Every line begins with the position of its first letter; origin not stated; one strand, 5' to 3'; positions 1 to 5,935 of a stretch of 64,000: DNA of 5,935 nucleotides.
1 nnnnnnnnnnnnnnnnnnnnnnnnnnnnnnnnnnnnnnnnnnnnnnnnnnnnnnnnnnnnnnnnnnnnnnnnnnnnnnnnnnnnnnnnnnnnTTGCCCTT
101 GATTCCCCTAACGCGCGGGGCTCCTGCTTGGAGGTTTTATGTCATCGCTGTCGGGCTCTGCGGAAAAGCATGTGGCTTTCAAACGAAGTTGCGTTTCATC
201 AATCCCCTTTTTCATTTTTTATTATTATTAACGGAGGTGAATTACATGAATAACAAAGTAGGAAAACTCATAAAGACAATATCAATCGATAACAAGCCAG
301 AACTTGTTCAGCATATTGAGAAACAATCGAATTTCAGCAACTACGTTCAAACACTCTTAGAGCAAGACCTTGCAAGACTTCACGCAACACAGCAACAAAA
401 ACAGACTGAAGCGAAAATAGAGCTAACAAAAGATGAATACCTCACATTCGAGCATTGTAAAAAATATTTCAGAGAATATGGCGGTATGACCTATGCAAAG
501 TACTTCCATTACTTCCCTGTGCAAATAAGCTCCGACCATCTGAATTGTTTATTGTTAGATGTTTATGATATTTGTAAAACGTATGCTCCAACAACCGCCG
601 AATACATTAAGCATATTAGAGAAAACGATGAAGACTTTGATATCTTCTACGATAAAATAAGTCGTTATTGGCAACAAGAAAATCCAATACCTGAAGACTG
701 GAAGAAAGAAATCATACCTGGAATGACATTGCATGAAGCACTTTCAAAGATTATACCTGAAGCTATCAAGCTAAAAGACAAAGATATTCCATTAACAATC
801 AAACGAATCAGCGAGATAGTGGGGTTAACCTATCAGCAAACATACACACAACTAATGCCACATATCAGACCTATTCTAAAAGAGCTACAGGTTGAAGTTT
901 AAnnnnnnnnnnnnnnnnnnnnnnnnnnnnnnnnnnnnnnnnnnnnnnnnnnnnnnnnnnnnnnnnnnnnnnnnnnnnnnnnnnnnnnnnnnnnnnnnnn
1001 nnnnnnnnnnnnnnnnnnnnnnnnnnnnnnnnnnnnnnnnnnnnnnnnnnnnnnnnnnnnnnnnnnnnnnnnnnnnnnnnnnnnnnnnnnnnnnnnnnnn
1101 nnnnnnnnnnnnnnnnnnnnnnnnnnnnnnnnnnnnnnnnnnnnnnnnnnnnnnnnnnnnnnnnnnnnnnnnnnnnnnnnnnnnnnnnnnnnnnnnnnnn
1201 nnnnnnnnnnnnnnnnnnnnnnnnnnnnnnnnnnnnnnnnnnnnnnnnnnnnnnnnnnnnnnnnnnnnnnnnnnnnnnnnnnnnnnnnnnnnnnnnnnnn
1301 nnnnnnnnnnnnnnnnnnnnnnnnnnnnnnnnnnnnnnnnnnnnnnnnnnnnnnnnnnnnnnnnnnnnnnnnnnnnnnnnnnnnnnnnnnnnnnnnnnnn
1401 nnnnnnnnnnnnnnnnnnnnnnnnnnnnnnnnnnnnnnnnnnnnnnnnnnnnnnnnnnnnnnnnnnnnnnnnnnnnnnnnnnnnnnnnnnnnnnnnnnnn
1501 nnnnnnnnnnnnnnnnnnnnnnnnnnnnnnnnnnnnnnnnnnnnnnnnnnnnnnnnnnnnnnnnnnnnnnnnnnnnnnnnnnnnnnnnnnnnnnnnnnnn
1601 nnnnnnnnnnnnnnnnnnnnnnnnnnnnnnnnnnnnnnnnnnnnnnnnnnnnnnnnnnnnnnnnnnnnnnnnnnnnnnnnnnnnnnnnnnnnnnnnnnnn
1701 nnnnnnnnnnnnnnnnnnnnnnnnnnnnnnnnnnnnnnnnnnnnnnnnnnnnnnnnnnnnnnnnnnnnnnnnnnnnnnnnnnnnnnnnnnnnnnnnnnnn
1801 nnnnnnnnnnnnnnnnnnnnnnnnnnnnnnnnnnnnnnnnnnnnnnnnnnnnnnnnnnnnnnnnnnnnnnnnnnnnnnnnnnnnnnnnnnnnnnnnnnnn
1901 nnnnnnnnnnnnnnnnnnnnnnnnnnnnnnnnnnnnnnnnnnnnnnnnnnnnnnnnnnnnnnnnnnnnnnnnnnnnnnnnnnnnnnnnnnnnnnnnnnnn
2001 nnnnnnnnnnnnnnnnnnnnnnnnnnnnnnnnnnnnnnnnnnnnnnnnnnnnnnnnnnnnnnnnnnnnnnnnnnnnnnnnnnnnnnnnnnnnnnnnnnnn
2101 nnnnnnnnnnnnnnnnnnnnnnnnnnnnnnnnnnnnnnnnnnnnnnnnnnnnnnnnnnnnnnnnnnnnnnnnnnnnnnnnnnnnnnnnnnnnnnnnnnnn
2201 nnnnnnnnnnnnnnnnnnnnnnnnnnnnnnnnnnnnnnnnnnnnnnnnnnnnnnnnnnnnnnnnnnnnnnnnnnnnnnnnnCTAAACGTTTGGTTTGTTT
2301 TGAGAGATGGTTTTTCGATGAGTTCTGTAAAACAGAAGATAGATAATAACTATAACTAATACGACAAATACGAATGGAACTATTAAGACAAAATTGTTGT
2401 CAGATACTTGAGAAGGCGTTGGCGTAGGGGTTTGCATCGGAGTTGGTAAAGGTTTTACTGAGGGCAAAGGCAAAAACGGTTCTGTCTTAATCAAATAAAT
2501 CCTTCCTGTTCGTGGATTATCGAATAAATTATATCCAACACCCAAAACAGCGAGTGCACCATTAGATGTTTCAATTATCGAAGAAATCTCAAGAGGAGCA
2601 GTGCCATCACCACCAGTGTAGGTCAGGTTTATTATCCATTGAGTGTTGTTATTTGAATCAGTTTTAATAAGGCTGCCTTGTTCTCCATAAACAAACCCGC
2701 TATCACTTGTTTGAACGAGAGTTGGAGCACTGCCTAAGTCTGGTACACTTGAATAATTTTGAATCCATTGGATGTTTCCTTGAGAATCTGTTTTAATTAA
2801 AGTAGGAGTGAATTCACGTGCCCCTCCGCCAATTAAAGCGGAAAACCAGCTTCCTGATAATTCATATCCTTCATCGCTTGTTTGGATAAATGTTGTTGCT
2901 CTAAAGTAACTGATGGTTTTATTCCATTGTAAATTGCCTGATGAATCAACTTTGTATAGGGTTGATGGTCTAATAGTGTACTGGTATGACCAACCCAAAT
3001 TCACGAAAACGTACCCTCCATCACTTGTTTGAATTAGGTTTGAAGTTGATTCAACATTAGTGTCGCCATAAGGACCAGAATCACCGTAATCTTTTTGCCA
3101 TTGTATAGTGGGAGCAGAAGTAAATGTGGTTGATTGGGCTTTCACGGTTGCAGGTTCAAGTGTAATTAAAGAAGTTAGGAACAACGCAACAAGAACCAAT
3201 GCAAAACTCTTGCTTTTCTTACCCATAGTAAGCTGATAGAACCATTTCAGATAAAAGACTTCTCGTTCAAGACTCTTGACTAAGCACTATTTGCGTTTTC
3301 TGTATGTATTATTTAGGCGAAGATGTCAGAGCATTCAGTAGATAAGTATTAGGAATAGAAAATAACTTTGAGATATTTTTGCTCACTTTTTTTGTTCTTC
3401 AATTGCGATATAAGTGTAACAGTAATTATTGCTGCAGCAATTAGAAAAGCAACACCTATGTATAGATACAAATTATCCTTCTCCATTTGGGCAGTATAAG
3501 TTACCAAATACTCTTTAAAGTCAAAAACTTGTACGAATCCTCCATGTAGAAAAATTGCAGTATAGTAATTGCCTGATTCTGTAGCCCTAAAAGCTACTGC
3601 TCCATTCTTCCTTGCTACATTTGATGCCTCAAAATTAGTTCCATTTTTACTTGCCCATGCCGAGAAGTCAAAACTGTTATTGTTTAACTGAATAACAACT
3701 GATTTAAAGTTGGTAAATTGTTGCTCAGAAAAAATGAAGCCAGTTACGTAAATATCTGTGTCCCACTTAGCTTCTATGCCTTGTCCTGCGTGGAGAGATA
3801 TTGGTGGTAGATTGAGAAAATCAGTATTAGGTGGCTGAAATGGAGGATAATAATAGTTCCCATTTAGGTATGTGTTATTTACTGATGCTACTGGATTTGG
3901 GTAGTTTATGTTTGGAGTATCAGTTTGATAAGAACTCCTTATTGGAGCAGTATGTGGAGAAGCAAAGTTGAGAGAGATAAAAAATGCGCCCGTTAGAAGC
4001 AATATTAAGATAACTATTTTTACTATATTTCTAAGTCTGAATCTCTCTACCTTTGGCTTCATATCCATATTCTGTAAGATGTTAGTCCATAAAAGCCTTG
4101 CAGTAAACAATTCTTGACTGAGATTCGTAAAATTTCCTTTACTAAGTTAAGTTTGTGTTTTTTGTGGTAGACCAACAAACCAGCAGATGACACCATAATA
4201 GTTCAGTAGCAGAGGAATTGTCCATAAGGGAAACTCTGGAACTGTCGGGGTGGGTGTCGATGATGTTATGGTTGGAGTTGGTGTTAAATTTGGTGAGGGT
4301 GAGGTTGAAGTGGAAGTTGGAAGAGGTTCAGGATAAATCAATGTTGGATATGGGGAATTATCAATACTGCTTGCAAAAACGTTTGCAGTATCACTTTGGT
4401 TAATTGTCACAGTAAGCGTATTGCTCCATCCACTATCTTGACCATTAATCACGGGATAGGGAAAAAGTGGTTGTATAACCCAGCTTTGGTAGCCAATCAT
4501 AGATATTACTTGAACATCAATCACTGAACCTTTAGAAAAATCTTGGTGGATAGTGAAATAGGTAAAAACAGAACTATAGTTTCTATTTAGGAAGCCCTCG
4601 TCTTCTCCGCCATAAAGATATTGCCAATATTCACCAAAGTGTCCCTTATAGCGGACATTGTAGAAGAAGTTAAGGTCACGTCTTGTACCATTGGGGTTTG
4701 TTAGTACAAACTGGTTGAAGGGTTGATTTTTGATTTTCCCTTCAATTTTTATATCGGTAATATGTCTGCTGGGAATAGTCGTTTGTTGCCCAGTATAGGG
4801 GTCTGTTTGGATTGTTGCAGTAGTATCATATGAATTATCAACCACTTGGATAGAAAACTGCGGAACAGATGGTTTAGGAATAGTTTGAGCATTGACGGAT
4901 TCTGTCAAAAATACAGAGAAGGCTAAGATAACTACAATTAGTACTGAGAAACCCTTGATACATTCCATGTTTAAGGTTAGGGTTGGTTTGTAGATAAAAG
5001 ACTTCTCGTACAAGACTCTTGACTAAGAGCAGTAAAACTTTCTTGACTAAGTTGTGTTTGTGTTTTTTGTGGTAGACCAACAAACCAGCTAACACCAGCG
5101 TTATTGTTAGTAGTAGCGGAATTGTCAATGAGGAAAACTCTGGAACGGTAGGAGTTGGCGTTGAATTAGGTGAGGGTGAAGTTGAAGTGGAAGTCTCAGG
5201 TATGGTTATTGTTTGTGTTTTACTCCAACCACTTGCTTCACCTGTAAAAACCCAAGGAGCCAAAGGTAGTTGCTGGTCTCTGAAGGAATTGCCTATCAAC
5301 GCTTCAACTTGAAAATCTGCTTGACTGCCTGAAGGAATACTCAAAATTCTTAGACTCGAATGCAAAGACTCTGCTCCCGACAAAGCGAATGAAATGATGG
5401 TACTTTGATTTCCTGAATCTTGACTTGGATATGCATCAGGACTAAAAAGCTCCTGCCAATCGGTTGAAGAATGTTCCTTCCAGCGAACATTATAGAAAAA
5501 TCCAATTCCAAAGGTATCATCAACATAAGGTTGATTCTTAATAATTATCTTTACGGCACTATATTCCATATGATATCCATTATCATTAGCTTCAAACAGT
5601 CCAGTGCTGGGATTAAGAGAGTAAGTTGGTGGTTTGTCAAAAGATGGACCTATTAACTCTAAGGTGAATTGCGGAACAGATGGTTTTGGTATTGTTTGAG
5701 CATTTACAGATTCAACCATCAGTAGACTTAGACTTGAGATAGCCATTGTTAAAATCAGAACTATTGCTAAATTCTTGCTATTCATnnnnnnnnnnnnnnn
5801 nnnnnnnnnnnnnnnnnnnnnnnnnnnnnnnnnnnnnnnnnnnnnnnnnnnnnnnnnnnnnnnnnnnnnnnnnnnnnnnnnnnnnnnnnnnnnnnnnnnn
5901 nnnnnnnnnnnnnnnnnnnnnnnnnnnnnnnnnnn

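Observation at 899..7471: Integron-like cassette array of surface-protein genes with a conserved 35-bp tripartite junction motif, divergent from an integrase-fragment-like ORF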

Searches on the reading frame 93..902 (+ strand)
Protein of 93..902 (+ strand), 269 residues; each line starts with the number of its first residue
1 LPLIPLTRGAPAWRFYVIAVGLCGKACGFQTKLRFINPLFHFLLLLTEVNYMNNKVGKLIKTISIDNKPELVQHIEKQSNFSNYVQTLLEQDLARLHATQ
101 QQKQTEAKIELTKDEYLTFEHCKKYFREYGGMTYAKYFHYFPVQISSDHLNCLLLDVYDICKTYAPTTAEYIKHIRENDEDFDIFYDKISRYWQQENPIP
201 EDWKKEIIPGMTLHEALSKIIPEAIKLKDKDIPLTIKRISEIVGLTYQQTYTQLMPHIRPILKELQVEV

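Call 6: search_protein_families(library=ncbifam, proteins=[window:93-902:+], max_evalue=0.1)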
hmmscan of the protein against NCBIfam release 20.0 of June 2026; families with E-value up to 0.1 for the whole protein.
window:93-902:+ (269 aa): 1 family
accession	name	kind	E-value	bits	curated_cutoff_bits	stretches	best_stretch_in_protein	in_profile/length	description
NF033227.0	Fur_reg_FbpB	equivalog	0.082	12.8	60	1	162-195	7-40/43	Fur-regulated basic protein FbpB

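Call 7: search_protein_families(library=pfam, proteins=[window:93-902:+], max_evalue=0.1)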
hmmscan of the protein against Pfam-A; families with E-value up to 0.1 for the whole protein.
window:93-902:+ (269 aa): 0 families

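Call 35: search_protein_families(library=phrogs, proteins=[window:93-902:+], max_evalue=0.01)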
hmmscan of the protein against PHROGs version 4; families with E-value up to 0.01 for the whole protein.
window:93-902:+ (269 aa): 1 family
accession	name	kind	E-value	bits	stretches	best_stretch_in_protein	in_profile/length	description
phrog_14312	-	unknown function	1.9e-05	26.1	1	58-108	3-53/87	-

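Call 82: find_related_loci(query=window:93-902:+, collection=viral_contigs, flank=8000)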
Query window:93-902:+ (269 aa) in viral_contigs; peptide patterns used: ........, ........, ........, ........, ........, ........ (x = any residue, [..] = any of these).
7 stretches matched a pattern, but none encodes a relative of the query by tblastn (E <= 1e-3).

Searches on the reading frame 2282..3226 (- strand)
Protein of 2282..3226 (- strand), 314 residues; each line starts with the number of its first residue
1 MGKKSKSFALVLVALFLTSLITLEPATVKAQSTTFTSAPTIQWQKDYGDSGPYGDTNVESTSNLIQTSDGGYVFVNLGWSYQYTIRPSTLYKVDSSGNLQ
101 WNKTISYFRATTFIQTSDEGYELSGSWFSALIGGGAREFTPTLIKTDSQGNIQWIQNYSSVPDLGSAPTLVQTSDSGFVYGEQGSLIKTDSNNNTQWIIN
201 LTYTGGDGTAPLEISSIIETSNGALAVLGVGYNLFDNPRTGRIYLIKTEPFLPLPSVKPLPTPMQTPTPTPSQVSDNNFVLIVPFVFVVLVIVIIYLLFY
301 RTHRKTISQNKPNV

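Call 6: search_protein_families(library=ncbifam, proteins=[window:2282-3226:-], max_evalue=0.1)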
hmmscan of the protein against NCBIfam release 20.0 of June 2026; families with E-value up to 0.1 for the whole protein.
window:2282-3226:- (314 aa): 2 families
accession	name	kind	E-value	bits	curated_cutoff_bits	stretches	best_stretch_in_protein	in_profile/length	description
NF041554.1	SA1362_fam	subfamily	0.0012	19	42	0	280-305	26-51/70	SA1362 family protein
NF033218.1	anchor_AmaP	equivalog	0.017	14.9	55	0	277-312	47-83/166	alkaline shock response membrane anchor protein AmaP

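Call 7: search_protein_families(library=pfam, proteins=[window:2282-3226:-], max_evalue=0.1)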
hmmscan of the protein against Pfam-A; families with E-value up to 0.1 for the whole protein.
window:2282-3226:- (314 aa): 3 families
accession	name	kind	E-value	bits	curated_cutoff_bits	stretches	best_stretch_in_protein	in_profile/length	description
PF11027.13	DUF2615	-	0.035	14.6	23.4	0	266-313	41-86/104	Protein of unknown function (DUF2615)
PF14610.12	Psg1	-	0.037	14.3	30.1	1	264-307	141-185/186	Ykl077w/Psg1 (Pma1 Stabilization in Golgi)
PF05568.16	ASFV_J13L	-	0.06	13.6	23.6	0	266-303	19-57/189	African swine fever virus J13L protein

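Call 45: find_encoding_contigs(protein=window:2282-3226:-, flank=10000, max_places=8)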
Protein window:2282-3226:- (314 aa): no gene with exactly this product is on record in the collection.

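Call 69: search_solved_structures(query=window:2282-3226:-, max_evalue=1)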
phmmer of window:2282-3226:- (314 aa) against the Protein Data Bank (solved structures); distinct sequences matched with E-value up to 1: 1.
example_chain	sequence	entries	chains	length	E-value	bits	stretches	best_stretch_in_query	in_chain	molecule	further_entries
4gmk_A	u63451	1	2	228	0.52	12.8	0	119-175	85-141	Ribose-5-phosphate isomerase A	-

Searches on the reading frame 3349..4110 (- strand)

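Call 6: search_protein_families(library=ncbifam, proteins=[window:3349-4110:-], max_evalue=0.1)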
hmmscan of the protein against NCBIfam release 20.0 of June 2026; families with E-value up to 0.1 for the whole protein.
window:3349-4110:- (253 aa): 1 family
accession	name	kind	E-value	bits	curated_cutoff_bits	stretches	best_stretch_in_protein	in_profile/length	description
NF052278.1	AFWIR_fam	exception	0.035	14.4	60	0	24-56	45-77/96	AFWIR motif membrane protein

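Call 7: search_protein_families(library=pfam, proteins=[window:3349-4110:-], max_evalue=0.1)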
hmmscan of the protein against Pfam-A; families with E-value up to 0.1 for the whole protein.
window:3349-4110:- (253 aa): 2 families
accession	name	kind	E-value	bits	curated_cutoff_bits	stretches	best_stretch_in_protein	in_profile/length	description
PF22571.1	LiaI-LiaF-TM_PspC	-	0.0013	18.9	27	0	190-250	59-119/142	PspC transmembrane region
PF23805.1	DUF7180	-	0.037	15.1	27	1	130-159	31-60/79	Family of unknown function (DUF7180)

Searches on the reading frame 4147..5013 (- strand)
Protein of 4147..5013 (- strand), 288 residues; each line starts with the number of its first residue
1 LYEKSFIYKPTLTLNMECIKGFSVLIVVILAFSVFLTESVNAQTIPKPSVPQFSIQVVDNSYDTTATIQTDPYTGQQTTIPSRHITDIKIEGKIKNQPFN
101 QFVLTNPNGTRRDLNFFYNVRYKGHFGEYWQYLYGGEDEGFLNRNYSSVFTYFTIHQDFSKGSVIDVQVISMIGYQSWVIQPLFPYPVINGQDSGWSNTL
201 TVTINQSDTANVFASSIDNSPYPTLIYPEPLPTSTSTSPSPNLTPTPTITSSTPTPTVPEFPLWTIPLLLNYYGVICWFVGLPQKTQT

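Call 6: search_protein_families(library=ncbifam, proteins=[window:4147-5013:-], max_evalue=0.1)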
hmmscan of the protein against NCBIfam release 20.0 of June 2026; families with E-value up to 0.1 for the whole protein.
window:4147-5013:- (288 aa): 0 families

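Call 7: search_protein_families(library=pfam, proteins=[window:4147-5013:-], max_evalue=0.1)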
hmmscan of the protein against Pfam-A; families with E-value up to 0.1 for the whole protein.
window:4147-5013:- (288 aa): 0 families

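Call 68: search_solved_structures(query=window:4147-4968:-, max_evalue=1)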
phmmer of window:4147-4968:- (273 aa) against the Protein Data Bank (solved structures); distinct sequences matched with E-value up to 1: 1.
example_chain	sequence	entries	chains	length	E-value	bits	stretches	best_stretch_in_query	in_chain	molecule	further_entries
9bi7_A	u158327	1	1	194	0.43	12.9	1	55-75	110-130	Esterase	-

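Call 71: find_homologous_proteins(query=window:4147-4968:-, max_evalue=0.00001)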
Query window:4147-4968:- (273 aa): 336 proteins with E <= 0.00001 among 976 candidates; the best 120 are listed.
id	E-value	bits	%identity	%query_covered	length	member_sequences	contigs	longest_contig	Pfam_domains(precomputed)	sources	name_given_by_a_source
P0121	1.0e-166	571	100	93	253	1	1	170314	-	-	-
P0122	2.5e-147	507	97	78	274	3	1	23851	-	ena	-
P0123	4.1e-69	251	48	93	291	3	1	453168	-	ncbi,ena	-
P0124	2.4e-67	245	52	75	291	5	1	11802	-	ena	-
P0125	3.5e-67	245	52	74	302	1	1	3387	-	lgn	-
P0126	5.6e-67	244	53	74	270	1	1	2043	-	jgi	jgi:hypothetical protein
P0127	9.2e-66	240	48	90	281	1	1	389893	-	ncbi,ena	-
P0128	9.5e-66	240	48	77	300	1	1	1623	-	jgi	jgi:hypothetical protein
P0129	1.3e-65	239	45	90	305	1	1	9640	-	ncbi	-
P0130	2.8e-65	238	47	77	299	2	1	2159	-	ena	-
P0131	5.5e-65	237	47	95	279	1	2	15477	-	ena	-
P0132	1.2e-64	236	47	85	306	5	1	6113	-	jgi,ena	jgi:hypothetical protein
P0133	2.4e-64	235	48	75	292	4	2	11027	-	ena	-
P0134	3.9e-64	235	44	96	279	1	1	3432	-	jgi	jgi:hypothetical protein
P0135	6.8e-64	234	51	68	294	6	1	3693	-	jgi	jgi:hypothetical protein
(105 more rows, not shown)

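Call 72: find_encoding_contigs(protein=P0122, flank=10000, max_places=5)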
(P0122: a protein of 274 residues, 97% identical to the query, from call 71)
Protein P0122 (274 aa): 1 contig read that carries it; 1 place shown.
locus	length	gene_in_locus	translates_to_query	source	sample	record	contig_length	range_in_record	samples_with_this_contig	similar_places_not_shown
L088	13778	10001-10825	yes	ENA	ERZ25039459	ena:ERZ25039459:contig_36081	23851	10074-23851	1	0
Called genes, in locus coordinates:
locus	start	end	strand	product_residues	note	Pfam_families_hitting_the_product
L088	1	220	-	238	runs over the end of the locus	PF00005:ABC_tran (faint)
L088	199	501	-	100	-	-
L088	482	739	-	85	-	PF02195:ParB_N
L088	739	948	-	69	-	-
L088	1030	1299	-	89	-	-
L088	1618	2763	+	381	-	PF05048:NosD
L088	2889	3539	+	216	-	-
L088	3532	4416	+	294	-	-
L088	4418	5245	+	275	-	-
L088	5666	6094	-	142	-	-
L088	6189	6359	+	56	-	-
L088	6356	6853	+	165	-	-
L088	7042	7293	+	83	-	-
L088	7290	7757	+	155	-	-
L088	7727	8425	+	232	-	-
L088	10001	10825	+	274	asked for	-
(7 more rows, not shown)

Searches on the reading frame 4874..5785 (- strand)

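Call 6: search_protein_families(library=ncbifam, proteins=[window:4874-5785:-], max_evalue=0.1)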
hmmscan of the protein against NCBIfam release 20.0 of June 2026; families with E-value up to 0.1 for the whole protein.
window:4874-5785:- (303 aa): 1 family
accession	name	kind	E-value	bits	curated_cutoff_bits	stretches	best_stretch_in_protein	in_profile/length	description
TIGR03024.1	arch_PEF_CTERM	domain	0.095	13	23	1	214-242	1-25/25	PEF-CTERM sorting domain-containing protein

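Call 7: search_protein_families(library=pfam, proteins=[window:4874-5785:-], max_evalue=0.1)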
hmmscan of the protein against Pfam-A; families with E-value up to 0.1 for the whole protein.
window:4874-5785:- (303 aa): 0 families
